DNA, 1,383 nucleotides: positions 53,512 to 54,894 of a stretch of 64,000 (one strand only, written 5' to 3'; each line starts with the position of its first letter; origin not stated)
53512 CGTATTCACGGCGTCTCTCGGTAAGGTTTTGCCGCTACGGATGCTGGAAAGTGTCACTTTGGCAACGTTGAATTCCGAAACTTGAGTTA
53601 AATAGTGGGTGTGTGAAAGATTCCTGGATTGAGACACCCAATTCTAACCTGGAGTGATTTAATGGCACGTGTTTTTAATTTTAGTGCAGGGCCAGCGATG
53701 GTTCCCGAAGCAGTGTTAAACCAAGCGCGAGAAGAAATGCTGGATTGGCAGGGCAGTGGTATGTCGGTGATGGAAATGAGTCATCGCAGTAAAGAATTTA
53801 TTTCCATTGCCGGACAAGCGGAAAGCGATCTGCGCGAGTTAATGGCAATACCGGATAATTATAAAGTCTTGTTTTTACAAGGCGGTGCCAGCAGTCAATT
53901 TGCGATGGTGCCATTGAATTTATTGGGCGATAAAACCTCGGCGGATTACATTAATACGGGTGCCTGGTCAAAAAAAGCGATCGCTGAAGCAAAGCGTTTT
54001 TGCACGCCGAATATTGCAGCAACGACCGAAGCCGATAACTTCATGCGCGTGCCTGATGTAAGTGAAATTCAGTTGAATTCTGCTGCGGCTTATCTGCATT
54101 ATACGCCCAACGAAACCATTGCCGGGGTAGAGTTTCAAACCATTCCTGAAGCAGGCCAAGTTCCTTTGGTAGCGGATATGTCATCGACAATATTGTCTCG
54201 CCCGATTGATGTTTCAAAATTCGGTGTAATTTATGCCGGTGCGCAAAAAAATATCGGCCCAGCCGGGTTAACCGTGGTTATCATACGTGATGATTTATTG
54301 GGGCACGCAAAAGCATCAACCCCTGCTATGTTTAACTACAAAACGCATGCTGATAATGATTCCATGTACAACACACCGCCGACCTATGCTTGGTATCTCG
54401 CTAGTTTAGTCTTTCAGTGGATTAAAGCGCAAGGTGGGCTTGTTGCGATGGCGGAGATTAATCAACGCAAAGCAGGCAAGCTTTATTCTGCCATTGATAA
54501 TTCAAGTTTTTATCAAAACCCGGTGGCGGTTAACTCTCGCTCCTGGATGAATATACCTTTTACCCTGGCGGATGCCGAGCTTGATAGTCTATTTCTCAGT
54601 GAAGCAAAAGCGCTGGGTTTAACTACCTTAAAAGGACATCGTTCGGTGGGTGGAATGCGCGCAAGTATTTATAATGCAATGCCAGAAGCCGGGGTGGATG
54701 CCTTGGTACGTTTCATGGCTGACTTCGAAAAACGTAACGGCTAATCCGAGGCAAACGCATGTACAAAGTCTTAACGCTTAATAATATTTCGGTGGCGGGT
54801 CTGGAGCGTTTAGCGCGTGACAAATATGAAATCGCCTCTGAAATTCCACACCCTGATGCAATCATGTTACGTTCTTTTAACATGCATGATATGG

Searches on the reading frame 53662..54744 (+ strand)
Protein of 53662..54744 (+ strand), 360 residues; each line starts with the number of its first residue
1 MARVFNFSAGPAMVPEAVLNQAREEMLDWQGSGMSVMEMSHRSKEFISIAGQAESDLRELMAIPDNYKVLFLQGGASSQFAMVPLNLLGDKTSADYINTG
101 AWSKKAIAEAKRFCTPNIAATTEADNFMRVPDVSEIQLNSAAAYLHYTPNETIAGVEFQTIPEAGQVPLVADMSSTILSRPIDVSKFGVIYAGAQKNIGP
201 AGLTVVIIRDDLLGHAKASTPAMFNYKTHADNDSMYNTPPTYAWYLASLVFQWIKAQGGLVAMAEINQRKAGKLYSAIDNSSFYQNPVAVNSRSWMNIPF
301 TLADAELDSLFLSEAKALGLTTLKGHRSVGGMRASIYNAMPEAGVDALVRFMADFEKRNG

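Call 22: find_encoding_contigs(protein=window:53662-54744:+, flank=3000, max_places=6)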
Protein window:53662-54744:+ (360 aa): no gene with exactly this product is on record in the collection.

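Call 24: find_homologous_proteins(query=window:53662-54744:+, max_evalue=1e-50)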
Query window:53662-54744:+ (360 aa): 8000 proteins with E <= 1e-50 among 8000 candidates; the best 120 are listed.
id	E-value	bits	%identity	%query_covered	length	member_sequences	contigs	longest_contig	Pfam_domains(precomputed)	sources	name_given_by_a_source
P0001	5.5e-236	800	100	100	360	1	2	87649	PF00266.26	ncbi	-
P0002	1.9e-198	677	83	100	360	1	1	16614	PF00266.26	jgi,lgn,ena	-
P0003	3.7e-196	669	82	100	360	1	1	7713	PF00266.26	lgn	-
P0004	3.5e-194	663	80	100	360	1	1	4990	PF00266.26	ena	-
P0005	4.7e-194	662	80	100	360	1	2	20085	PF00266.26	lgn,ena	-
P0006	2.9e-193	660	81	100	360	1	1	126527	PF00266.26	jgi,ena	-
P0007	5.0e-193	659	81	100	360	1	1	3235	PF00266.26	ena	-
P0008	1.9e-192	657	80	100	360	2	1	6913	PF00266.26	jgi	jgi:phosphoserine aminotransferase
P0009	2.0e-192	657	81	100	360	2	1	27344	PF00266.26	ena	-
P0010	4.9e-192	656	80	100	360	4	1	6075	PF00266.26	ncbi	-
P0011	4.0e-191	653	80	100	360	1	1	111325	PF00266.26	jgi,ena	-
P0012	4.5e-191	652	80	100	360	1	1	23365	PF00266.26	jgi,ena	-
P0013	5.3e-191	652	79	100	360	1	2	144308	PF00266.26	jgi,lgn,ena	-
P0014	9.8e-190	648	79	100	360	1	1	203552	PF00266.26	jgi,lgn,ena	-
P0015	6.6e-189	645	78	100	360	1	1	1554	PF00266.26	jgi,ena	-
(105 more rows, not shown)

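Call 26: find_encoding_contigs(protein=P0001, flank=10000, max_places=6)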
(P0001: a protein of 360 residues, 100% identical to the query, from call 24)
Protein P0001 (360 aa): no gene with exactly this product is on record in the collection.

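Call 27: find_encoding_contigs(protein=P0002, flank=10000, max_places=4)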
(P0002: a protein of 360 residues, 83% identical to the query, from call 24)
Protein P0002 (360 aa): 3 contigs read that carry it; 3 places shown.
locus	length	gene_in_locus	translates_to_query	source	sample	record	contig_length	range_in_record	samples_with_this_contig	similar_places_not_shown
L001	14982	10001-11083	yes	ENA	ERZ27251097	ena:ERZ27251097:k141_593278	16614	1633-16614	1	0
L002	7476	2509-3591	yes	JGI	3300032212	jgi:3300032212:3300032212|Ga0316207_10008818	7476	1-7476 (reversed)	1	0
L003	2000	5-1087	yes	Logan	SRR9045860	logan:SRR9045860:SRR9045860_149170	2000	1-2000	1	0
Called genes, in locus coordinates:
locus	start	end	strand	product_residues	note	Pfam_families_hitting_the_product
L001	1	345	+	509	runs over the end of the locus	-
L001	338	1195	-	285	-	PF00494:SQS_PSY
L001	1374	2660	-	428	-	PF02646:RmuC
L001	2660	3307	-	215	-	PF00702:Hydrolase, PF12710:HAD, PF13419:HAD_2, PF13242:Hydrolase_like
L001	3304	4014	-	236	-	PF01209:Ubie_methyltran (weak), PF06325:PrmA, PF13489:Methyltransf_23, PF02353:CMAS (weak), PF13847:Methyltransf_31, PF08241:Methyltransf_11, PF08242:Methyltransf_12, PF13649:Methyltransf_25, +1 more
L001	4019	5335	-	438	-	PF01979:Amidohydro_1, PF07969:Amidohydro_3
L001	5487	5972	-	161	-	PF00254:FKBP_C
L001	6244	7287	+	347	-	PF01008:IF-2B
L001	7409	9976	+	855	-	PF00521:DNA_topoisoIV, PF03989:DNA_gyraseA_C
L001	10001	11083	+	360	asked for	PF00266:Aminotran_5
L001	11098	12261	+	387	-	PF00389:2-Hacid_dh, PF02826:2-Hacid_dh_C, PF03446:NAD_binding_2 (faint)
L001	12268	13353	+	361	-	PF01817:CM_2, PF00800:PDT, PF01842:ACT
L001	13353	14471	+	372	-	PF00155:Aminotran_1_2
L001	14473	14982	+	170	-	?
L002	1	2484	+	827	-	?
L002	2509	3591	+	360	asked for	PF00266:Aminotran_5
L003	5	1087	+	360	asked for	PF00266:Aminotran_5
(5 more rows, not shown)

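Call 50: find_encoding_contigs(protein=P0006, flank=10000, max_places=2)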
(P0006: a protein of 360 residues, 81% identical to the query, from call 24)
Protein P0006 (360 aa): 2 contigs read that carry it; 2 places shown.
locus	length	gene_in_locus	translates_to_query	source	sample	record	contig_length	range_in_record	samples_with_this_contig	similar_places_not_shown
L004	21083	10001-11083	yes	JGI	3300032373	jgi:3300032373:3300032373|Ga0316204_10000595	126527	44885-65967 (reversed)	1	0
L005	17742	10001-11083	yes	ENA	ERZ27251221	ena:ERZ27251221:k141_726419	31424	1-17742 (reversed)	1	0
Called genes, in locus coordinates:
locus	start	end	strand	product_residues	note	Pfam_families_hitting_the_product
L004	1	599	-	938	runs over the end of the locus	PF13604:AAA_30, PF09848:SLFN-g3_helicase (weak), PF13245:AAA_19 (weak), PF13401:AAA_22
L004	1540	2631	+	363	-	-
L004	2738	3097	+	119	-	PF08923:MAPKK1_Int (weak), PF03259:Robl_LC7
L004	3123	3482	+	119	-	-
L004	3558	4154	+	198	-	PF11563:Protoglobin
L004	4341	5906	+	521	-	-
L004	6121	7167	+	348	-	PF01008:IF-2B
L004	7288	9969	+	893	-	-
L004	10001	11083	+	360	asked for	PF00266:Aminotran_5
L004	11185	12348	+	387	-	PF00389:2-Hacid_dh, PF02826:2-Hacid_dh_C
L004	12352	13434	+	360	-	PF01817:CM_2, PF00800:PDT, PF01842:ACT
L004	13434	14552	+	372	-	PF00266:Aminotran_5 (faint), PF00155:Aminotran_1_2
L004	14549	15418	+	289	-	PF03807:F420_oxidored, PF02153:PDH_N, PF20463:PDH_C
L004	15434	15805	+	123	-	PF00462:Glutaredoxin, PF13417:GST_N_3, PF13409:GST_N_2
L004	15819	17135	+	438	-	PF00275:EPSP_synthase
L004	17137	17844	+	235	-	PF02224:Cytidylate_kin, PF13189:Cytidylate_kin2 (weak)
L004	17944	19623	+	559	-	PF00575:S1, PF21710:Spt6_S1 (faint), PF13509:S1_2 (faint), PF17092:PCB_OB (faint), PF00575:S1, PF23459:S1_RRP5 (faint), PF00575:S1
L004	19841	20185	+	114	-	PF00216:Bac_DNA_binding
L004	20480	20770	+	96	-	PF06305:LapA_dom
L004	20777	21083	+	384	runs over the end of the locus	PF07719:TPR_2 (faint), PF13424:TPR_12 (faint), PF13432:TPR_16 (faint), PF14559:TPR_19 (faint), PF00515:TPR_1 (faint), PF13176:TPR_7 (faint), PF25063:ARM_TT21_C, PF18073:Zn_ribbon_LapB, +1 more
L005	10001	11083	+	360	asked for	PF00266:Aminotran_5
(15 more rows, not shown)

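Call 51: find_encoding_contigs(protein=P0009, flank=10000, max_places=2)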
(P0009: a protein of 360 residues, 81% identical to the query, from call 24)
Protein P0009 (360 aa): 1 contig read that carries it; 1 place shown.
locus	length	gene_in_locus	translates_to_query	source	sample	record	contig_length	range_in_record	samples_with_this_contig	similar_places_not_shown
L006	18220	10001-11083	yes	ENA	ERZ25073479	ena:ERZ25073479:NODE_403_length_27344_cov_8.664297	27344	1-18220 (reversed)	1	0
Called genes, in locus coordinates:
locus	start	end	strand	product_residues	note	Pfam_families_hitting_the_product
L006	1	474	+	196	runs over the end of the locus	PF00072:Response_reg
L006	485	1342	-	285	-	PF00494:SQS_PSY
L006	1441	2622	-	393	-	PF02646:RmuC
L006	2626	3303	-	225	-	PF00702:Hydrolase, PF12710:HAD (weak), PF13419:HAD_2, PF13242:Hydrolase_like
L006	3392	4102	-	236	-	PF06325:PrmA (weak), PF13489:Methyltransf_23, PF05175:MTS (faint), PF13847:Methyltransf_31, PF08241:Methyltransf_11, PF08242:Methyltransf_12, PF13649:Methyltransf_25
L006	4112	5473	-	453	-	PF01979:Amidohydro_1, PF07969:Amidohydro_3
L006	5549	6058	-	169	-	PF00691:OmpA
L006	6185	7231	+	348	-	PF01008:IF-2B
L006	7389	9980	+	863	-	PF00521:DNA_topoisoIV, PF03989:DNA_gyraseA_C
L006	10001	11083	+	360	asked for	PF00266:Aminotran_5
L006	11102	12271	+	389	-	PF00389:2-Hacid_dh, PF02826:2-Hacid_dh_C, PF01262:AlaDh_PNT_C (faint), PF03446:NAD_binding_2 (weak)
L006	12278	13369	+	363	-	PF01817:CM_2, PF00800:PDT, PF01842:ACT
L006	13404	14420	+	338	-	PF18152:DAHP_snth_FXD, PF00793:DAHP_synth_1, PF03102:NeuB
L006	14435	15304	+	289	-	PF01210:NAD_Gly3P_dh_N (faint), PF03446:NAD_binding_2, PF03807:F420_oxidored, PF02153:PDH_N, PF20463:PDH_C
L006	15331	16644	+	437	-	PF00275:EPSP_synthase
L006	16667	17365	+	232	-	PF02224:Cytidylate_kin, PF13189:Cytidylate_kin2 (weak)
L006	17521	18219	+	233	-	?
